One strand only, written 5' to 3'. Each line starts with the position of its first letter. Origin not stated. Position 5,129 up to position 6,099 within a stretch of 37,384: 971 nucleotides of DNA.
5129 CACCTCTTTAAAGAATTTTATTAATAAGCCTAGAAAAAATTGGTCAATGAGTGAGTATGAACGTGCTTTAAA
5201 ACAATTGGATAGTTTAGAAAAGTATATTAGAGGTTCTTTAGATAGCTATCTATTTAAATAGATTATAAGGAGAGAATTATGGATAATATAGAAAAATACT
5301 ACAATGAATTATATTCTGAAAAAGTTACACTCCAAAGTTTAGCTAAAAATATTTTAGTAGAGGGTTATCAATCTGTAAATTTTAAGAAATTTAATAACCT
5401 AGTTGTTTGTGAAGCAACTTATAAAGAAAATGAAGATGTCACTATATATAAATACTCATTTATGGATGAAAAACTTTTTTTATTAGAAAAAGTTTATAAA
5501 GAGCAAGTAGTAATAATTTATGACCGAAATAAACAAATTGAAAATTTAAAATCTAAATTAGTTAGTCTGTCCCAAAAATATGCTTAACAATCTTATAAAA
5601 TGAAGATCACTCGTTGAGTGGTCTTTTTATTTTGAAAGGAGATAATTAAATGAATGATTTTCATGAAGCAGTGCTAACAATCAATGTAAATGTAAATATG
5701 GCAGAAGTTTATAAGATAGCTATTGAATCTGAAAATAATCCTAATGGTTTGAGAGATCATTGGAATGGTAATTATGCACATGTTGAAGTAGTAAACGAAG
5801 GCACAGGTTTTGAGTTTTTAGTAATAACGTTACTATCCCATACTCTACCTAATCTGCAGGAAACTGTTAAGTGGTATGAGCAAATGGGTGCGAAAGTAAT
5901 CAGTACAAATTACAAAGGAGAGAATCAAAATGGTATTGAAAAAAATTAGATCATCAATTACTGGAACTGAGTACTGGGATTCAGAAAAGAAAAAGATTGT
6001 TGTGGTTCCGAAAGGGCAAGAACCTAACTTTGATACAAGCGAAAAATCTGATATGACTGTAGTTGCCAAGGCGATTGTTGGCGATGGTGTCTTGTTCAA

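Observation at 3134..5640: Self-contained AT-rich cassette (SF2 helicase + 102-aa partner) in the ArpU-terminase accessory slot: candidate novel anti-phage or anti-defence system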

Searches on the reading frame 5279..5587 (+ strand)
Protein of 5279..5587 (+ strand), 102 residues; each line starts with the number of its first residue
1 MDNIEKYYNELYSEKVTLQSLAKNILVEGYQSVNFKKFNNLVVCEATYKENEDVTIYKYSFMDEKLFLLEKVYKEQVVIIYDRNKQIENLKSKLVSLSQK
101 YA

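Call 3: search_protein_families(library=pfam, proteins=[window:5279-5587:+], max_evalue=0.01)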
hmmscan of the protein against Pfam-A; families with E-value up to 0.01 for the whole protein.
window:5279-5587:+ (102 aa): 0 families

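Call 4: search_protein_families(library=padloc, proteins=[window:5279-5587:+], max_evalue=0.1)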
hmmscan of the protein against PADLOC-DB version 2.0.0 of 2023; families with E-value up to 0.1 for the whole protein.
window:5279-5587:+ (102 aa): 1 family
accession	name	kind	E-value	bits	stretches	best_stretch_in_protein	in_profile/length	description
PDLC02411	Aga_Helical-REase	-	0.013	12.6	1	54-98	319-365/378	Class II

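Call 5: search_protein_families(library=phrogs, proteins=[window:5279-5587:+], max_evalue=0.01)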
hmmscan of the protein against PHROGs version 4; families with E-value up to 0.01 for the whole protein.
window:5279-5587:+ (102 aa): 1 family
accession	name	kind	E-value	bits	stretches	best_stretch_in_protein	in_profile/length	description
phrog_12848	-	unknown function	8.2e-09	36.7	1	2-94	4-98/100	-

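Call 6: search_protein_families(library=ncbifam, proteins=[window:5279-5587:+], max_evalue=0.01)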
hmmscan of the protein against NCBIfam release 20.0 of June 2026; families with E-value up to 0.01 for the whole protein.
window:5279-5587:+ (102 aa): 0 families

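Call 22: find_homologous_proteins(query=window:5279-5584:+, max_evalue=0.001)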
Query window:5279-5584:+ (102 aa): 8 proteins with E <= 0.001 among 9 candidates.
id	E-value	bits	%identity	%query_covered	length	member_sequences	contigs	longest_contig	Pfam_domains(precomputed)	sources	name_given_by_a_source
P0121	6.0e-40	153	100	75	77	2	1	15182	-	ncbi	ncbi:hypothetical protein E3408_RS12730, partial [Enterococcus hirae]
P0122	4.3e-32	128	62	100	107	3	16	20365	-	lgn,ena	-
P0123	2.5e-30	122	60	100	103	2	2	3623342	-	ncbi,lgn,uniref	ncbi:hypothetical protein [Enterococcus sp. AZ058]|uniref:hypothetical protein n=1 Tax=unclassified 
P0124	4.0e-29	118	61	100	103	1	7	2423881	-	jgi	jgi:hypothetical protein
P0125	1.9e-28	116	60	100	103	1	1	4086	-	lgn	-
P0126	1.9e-28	116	58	100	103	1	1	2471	-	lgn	-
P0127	1.9e-28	116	59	100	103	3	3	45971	-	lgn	-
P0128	2.4e-26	109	55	100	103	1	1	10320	-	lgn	-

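Call 24: search_solved_structures(query=window:5279-5584:+, max_evalue=10)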
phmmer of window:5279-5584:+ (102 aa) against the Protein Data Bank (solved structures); distinct sequences matched with E-value up to 10: 0.

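Call 34: find_homologous_proteins(query=A4, max_evalue=0.001)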
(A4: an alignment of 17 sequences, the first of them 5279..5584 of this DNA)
Query A4 (17 sequences) (102 aa, profile of the alignment): 38 proteins with E <= 0.001 among 1102 candidates.
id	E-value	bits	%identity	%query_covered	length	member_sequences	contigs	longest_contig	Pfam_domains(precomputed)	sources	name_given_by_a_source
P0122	6.3e-33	131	62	100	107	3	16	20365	-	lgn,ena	-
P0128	5.7e-31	124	55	100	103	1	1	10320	-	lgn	-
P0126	6.2e-31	124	58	100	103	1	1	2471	-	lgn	-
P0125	1.5e-30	123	60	100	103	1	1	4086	-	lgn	-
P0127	1.6e-30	123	59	100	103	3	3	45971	-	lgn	-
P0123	2.6e-30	122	60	100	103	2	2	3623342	-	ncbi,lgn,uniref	ncbi:hypothetical protein [Enterococcus sp. AZ058]|uniref:hypothetical protein n=1 Tax=unclassified 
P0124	1.7e-26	110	61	100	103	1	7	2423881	-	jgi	jgi:hypothetical protein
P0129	3.5e-25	106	27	94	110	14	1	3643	-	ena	-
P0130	5.5e-25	105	-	-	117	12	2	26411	-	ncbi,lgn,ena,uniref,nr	ncbi:hypothetical protein [Schinkia azotoformans]|uniref:hypothetical protein n=1 Tax=Schinkia azoto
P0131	6.7e-25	105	25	92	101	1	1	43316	-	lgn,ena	-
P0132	1.3e-24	104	23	88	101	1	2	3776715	-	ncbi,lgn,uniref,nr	ncbi:hypothetical protein [Romboutsia lituseburensis]|uniref:Uncharacterized protein n=1 Tax=Rombout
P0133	1.7e-24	103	21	68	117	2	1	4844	-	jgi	jgi:hypothetical protein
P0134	2.4e-24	103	24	93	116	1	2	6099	-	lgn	-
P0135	2.0e-23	100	28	53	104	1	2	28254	-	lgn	-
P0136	8.5e-23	98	32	37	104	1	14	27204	-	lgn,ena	-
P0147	8.4e-21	92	24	87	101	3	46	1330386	-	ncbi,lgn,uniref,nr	ncbi:hypothetical protein ACWJU0_05000 [Clostridioides difficile]|uniref:hypothetical protein n=1 Ta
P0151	1.9e-19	87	20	87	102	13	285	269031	-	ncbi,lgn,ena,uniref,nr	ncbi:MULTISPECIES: hypothetical protein [Clostridium]|uniref:hypothetical protein n=1 Tax=Clostridiu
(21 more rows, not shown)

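Call 47: predict_structure(alignment_id=A5)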
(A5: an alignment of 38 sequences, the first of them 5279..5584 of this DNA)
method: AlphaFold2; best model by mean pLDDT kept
length: 102 residues; sequences in the alignment: 38
mean_pLDDT: 86.0   pTM: 0.74
mean pLDDT of the five models: 86.0, 85.9, 85.3, 84.9, 83.0
residues with pLDDT >= 90: 54; 70-90: 33; 50-70: 14; < 50: 1
segments of 3 or more residues with pLDDT < 50: none
pLDDT, mean of each block of 10 residues (from residue 1): 64 75 91 93 95 93 91 93 89 81 66
secondary structure, 60 per line:
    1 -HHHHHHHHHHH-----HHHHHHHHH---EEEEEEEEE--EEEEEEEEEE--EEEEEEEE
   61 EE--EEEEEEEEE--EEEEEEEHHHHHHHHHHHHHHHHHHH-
elements in order: H2-12 H18-26 E30-38 E41-50 E53-62 E65-73 E76-82 H83-101

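Call 67: fold_search(model_id=the predicted structure, library=viral)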
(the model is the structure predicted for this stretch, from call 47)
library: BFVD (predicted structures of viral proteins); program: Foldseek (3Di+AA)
matches with E <= 10: 1370; with E <= 0.001: 0
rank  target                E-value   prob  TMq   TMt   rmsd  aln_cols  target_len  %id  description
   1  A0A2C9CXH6            2.8e-02  0.89  0.36  0.26  10.1       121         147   20  Uncharacterized protein [Yersinia phage fHe-Yen9-04]
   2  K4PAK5                3.9e-02  0.97  0.38  0.23   8.1        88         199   16  Uncharacterized protein [Sulfolobales Mexican rod-shaped virus 1]
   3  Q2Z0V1                3.9e-02  0.90  0.31  0.26  14.2       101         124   14  Uncharacterized protein [Pseudomonas phage EL]
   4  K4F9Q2                4.3e-02  0.97  0.43  0.33  10.1       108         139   12  Uncharacterized protein [Cronobacter phage vB_CsaM_GAP32]
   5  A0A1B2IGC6            4.8e-02  0.92  0.37  0.32  10.4       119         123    9  (no name in the UniProt tables at hand)
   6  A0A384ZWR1            5.7e-02  0.57  0.28  0.12  17.2       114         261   12  Uncharacterized protein [Dickeya phage vB_DsoM_JA13]
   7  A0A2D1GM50            6.0e-02  1.00  0.44  0.58   7.5        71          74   10  Uncharacterized protein [Salmonella phage Melville]
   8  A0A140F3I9            6.7e-02  0.98  0.38  0.43   9.2        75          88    9  Uncharacterized protein [Pyrobaculum filamentous virus 1]
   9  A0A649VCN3            8.0e-02  0.97  0.41  0.26   6.8        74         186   14  Uncharacterized protein [Mycobacterium phage Indlulamithi]
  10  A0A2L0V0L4            8.4e-02  0.90  0.38  0.24  10.8       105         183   15  Uncharacterized protein [Agrobacterium phage Atu_ph07]
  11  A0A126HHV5            8.9e-02  0.72  0.32  0.22  14.4       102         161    8  (no name in the UniProt tables at hand)
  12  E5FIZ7                9.4e-02  0.85  0.33  0.36   7.8        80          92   10  Uncharacterized protein cd.3 [Escherichia phage vB_EcoM_VR7]
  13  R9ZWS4                9.4e-02  0.47  0.29  0.27  16.5       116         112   16  Uncharacterized protein [Cellulophaga phage phi17:2]
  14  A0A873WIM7            9.9e-02  0.99  0.39  0.43  12.2        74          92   11  Uncharacterized protein [Klebsiella phage Miami]
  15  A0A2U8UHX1            1.1e-01  0.80  0.34  0.32  13.3       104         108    9  Uncharacterized protein [Microbacterium phage Appa]
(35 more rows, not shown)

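Call 71: search_protein_representatives(alignment_id=A5)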
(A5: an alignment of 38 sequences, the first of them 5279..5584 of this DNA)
Query: 38 sequences, 105 profile positions. Proteins with E-value up to 0.001 (for the whole library): 276; up to 1e-10: 142; up to 1e-30: 1. The best 150 are listed.
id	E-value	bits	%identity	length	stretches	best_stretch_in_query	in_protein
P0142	2.0e-31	124.3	-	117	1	1-104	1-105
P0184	3.2e-25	104.3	-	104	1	2-103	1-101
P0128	4.8e-25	103.7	-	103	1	2-103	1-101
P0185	1.8e-24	101.9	-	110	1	1-103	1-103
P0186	2.9e-24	101.2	-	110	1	1-102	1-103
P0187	4.0e-23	97.5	-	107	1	1-99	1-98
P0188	6.2e-23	97.0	-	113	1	3-102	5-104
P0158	1.4e-22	95.8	-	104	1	1-103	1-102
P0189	2.0e-22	95.3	-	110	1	1-101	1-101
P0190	3.1e-22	94.7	-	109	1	4-103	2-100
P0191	1.2e-21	92.8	-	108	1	1-99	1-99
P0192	1.9e-21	92.2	-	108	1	2-102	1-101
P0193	2.9e-21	91.6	-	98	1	5-100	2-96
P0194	3.5e-21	91.3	-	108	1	1-98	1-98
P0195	3.7e-21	91.2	-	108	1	1-102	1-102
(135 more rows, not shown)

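Call 73: search_solved_structures(query=A5, max_evalue=10)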
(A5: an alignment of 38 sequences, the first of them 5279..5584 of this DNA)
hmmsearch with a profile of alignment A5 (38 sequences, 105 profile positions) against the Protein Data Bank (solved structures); distinct sequences matched with E-value up to 10: 7.
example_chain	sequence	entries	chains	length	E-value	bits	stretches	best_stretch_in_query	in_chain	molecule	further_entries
9sf2_A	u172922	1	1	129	0.092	16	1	6-98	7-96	Transcriptional regulator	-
7cfa_A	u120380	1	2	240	0.16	15.2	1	20-79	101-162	R.Pab1 family restriction endonuclease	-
9scu_CO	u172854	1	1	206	0.77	13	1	64-101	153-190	Large ribosomal subunit protein uL13w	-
9h3g_BH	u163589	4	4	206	0.92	12.8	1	64-101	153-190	Large ribosomal subunit protein uL13y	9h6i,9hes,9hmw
1uly_A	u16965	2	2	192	1.1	12.6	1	2-61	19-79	hypothetical protein PH1932 | hypothetical transcription regulator protein, PH1932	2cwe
4ds7_A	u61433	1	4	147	1.2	12.4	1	18-66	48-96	Calmodulin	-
4v3p_LK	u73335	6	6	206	1.4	12.2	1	64-102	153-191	Ribosomal protein L13a | 60S ribosomal protein L13 | 60S ribosomal protein uL13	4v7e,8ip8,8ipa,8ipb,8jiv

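Call 74: search_solved_structures(query=A5, max_evalue=0.5, show_alignments=2)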
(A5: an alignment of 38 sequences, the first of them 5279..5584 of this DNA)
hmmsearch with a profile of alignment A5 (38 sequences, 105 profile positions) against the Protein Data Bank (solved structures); distinct sequences matched with E-value up to 0.5: 2.
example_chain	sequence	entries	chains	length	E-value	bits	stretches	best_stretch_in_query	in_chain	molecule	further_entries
9sf2_A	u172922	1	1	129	0.092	16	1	6-98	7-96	Transcriptional regulator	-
7cfa_A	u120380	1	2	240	0.16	15.2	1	20-79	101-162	R.Pab1 family restriction endonuclease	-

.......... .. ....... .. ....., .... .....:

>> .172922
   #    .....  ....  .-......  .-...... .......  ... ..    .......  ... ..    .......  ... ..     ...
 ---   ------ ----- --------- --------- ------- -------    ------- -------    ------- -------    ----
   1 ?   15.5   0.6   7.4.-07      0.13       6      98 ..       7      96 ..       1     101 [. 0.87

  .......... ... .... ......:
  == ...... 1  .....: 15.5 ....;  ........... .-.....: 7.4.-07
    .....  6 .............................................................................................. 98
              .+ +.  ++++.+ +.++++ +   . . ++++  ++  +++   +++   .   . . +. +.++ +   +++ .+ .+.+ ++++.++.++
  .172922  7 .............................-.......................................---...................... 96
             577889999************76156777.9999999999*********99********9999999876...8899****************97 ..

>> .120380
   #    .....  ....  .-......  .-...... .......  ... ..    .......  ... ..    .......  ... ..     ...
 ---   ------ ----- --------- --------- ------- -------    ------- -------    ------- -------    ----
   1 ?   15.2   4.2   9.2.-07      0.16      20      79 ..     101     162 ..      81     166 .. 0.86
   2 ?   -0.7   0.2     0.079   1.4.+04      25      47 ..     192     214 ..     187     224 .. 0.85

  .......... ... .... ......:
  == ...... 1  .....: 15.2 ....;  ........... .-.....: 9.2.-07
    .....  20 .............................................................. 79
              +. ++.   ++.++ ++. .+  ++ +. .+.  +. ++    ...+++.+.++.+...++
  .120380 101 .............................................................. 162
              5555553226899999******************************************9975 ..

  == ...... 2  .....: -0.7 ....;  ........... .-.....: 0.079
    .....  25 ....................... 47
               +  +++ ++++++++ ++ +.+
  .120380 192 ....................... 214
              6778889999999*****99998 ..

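Call 90: find_encoding_contigs(protein=P0147, flank=7000, max_places=4)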
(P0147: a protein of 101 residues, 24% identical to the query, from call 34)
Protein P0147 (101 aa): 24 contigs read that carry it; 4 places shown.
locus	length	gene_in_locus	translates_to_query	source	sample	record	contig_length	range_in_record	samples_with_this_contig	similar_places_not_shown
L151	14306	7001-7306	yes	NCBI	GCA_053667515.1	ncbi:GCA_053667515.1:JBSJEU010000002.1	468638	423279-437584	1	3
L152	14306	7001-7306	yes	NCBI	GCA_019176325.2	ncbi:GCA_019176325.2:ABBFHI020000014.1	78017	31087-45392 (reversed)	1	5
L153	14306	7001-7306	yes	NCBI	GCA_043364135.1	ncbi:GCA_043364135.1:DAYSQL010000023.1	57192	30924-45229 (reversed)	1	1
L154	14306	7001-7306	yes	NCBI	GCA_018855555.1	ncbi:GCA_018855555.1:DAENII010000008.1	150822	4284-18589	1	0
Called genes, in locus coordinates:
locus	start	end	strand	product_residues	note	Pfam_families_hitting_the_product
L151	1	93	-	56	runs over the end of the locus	-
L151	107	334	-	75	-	-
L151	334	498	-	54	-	PF03869:Arc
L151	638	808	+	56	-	-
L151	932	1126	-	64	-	-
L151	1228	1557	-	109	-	PF12728:HTH_17 (faint)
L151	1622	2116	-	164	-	PF03374:ANT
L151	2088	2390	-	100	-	PF02498:Bro-N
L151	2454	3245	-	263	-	PF10543:ORF6N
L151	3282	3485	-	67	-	PF12844:HTH_19 (weak), PF01381:HTH_3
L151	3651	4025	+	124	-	PF12844:HTH_19 (weak), PF01381:HTH_3, PF13443:HTH_26 (weak)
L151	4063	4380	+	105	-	PF13560:HTH_31, PF12844:HTH_19, PF01381:HTH_3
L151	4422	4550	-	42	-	-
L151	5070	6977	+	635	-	PF04851:ResIII, PF00270:DEAD, PF18766:SWI2_SNF2 (weak), PF00271:Helicase_C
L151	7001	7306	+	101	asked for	-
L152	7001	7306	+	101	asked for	-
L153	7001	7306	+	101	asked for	-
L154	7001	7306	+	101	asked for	-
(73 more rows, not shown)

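Call 91: find_encoding_contigs(protein=P0151, flank=7000, max_places=4)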
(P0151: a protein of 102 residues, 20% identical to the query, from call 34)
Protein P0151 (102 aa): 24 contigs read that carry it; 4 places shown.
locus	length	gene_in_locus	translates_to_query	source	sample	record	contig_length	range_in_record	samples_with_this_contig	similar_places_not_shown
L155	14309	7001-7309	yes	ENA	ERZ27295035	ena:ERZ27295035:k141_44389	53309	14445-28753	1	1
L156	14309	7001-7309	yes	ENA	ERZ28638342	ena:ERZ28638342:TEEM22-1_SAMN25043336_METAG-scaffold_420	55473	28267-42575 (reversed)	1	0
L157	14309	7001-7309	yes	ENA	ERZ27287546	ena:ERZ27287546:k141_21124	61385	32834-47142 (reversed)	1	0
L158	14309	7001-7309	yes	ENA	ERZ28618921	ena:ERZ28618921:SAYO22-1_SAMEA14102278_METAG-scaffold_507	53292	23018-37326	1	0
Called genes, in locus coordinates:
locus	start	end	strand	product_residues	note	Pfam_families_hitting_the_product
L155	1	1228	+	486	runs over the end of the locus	PF06605:Prophage_tail, PF07889:DUF1664 (weak)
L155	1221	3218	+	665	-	PF13472:Lipase_GDSL_2 (weak), PF16255:Lipase_GDSL_lke (weak)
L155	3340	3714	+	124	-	PF05105:Phage_holin_4_1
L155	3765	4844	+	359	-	PF01510:Amidase_2, PF01471:PG_binding_1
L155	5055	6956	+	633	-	PF04851:ResIII, PF00270:DEAD, PF00271:Helicase_C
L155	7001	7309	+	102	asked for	-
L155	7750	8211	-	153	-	PF13151:DUF3990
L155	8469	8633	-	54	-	-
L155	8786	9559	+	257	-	PF13730:HTH_36 (weak)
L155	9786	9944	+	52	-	-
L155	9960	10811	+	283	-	PF17989:ALP_N (weak), PF21522:MreB-like_C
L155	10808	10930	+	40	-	-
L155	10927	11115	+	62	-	-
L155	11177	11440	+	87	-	-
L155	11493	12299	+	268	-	PF09084:NMT1, PF12974:Phosphonate-bd (weak), PF13379:NMT1_2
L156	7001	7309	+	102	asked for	-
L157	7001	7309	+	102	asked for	-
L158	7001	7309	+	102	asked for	-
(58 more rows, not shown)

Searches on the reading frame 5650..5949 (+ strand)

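Call 3: search_protein_families(library=pfam, proteins=[window:5650-5949:+], max_evalue=0.01)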
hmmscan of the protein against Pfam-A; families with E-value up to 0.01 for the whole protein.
window:5650-5949:+ (99 aa): 0 families

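Call 5: search_protein_families(library=phrogs, proteins=[window:5650-5949:+], max_evalue=0.01)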
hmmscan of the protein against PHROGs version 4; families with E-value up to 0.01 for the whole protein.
window:5650-5949:+ (99 aa): 1 family
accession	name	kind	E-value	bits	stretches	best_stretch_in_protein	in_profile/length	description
phrog_5859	-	unknown function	5e-32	111.1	1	1-89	1-106/106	-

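Call 88: search_protein_families(library=ncbifam, proteins=[window:5650-5946:+], max_evalue=0.001)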
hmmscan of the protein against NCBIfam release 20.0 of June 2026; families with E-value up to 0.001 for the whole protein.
window:5650-5946:+ (99 aa): 0 families
